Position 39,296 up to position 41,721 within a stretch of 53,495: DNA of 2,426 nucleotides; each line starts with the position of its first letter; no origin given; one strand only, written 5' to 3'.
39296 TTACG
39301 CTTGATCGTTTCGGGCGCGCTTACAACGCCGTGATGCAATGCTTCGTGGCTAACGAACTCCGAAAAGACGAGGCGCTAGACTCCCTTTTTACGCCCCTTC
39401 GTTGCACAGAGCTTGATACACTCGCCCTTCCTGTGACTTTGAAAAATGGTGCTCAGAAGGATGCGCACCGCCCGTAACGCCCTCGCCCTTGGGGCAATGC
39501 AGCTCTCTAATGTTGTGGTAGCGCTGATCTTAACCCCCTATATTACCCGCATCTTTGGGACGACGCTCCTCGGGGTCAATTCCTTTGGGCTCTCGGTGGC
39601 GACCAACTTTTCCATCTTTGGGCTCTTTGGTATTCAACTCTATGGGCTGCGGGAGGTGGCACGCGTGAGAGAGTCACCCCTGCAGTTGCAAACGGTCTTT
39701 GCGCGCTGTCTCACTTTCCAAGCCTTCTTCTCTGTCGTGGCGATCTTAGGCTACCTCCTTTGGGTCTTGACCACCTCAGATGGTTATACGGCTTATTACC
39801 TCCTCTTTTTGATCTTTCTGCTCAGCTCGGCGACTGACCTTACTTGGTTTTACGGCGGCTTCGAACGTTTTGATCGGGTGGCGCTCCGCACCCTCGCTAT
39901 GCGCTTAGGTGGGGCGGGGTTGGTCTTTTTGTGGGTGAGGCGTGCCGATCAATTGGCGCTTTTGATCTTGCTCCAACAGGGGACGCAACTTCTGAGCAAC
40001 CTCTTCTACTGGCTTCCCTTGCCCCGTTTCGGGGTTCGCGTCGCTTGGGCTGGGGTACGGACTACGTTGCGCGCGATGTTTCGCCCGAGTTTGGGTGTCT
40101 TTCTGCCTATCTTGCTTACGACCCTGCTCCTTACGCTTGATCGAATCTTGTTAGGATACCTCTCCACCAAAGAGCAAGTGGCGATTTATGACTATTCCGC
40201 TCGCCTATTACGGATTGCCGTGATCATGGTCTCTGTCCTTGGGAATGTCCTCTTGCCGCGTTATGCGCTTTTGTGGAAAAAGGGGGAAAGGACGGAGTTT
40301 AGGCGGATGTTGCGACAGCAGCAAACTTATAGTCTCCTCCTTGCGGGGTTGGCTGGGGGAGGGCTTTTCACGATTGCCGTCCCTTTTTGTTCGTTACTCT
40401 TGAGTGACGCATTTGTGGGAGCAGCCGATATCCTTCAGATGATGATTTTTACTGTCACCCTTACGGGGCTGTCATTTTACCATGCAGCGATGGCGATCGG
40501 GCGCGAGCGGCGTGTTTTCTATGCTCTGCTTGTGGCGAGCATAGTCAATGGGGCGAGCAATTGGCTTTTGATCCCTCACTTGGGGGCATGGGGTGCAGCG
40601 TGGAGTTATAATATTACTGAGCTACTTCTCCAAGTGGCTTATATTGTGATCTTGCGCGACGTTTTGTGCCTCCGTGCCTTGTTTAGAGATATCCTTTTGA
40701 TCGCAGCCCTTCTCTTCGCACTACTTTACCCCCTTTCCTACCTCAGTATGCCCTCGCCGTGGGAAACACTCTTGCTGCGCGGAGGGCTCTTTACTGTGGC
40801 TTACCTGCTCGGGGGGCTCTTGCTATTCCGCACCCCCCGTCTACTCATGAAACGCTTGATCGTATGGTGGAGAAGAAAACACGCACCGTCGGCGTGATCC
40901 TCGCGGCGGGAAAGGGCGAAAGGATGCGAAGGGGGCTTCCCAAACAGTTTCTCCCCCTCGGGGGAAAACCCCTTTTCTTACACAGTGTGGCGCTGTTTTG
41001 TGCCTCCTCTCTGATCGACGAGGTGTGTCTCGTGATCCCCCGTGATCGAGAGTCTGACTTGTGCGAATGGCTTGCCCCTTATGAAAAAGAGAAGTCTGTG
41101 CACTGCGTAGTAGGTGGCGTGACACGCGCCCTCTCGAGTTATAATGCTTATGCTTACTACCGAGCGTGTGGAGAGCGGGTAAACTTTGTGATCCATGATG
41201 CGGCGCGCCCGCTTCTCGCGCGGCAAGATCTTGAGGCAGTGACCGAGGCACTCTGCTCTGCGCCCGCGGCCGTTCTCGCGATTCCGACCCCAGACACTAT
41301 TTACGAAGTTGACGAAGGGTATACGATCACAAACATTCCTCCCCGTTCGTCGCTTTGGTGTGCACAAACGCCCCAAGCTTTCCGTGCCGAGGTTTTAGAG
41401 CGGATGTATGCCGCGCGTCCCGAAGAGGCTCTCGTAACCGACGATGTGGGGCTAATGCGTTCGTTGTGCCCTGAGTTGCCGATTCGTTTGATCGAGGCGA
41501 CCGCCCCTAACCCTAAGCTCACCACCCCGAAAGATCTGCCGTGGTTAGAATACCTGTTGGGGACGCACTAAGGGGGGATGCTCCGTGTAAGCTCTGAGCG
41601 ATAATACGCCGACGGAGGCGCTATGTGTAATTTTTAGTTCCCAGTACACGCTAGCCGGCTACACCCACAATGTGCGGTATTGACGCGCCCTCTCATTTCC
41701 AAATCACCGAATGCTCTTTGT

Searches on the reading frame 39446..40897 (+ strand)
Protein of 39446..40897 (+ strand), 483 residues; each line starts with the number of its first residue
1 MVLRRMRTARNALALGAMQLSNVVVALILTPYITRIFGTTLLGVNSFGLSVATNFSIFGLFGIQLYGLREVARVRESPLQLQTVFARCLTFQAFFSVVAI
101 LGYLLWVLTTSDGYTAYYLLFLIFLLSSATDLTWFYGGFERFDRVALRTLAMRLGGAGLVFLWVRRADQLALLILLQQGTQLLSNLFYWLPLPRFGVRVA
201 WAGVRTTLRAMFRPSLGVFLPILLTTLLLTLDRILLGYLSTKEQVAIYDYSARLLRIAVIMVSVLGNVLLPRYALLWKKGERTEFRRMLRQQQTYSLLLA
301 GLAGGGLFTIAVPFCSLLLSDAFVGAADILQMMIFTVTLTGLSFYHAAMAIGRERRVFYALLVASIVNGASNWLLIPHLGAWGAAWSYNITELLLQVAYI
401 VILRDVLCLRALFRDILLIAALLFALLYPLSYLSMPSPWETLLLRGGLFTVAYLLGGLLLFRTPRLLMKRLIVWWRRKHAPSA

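Call 9: search_protein_families(library=pfam, proteins=[window:39446-40897:+])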
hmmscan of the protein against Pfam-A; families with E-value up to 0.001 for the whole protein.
window:39446-40897:+ (483 aa): 1 family
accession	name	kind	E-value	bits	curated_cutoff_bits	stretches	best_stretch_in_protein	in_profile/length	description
PF01943.22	Polysacc_synt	-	1.1e-18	68.1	28.2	1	9-273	2-270/274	Polysaccharide biosynthesis protein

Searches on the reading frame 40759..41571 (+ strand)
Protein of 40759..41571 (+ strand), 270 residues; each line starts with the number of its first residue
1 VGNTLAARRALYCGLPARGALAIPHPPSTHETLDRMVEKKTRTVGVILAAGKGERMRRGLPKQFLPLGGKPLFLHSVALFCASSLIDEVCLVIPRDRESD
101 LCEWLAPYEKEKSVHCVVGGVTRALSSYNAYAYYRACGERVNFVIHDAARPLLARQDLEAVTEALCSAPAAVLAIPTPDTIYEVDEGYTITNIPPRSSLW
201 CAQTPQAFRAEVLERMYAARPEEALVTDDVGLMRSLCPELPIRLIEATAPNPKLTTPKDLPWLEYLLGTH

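Call 27: search_protein_families(library=pfam, proteins=[window:40759-41571:+], max_evalue=0.00001)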
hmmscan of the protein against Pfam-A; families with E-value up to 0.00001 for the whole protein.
window:40759-41571:+ (270 aa): 2 families
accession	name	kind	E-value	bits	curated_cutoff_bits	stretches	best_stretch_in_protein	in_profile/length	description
PF01128.25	IspD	-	2.3e-45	155.5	27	1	46-267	4-219/221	2-C-methyl-D-erythritol 4-phosphate cytidylyltransferase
PF12804.13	NTP_transf_3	-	1.5e-11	45.2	27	1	45-180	1-126/160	MobA-like NTP transferase domain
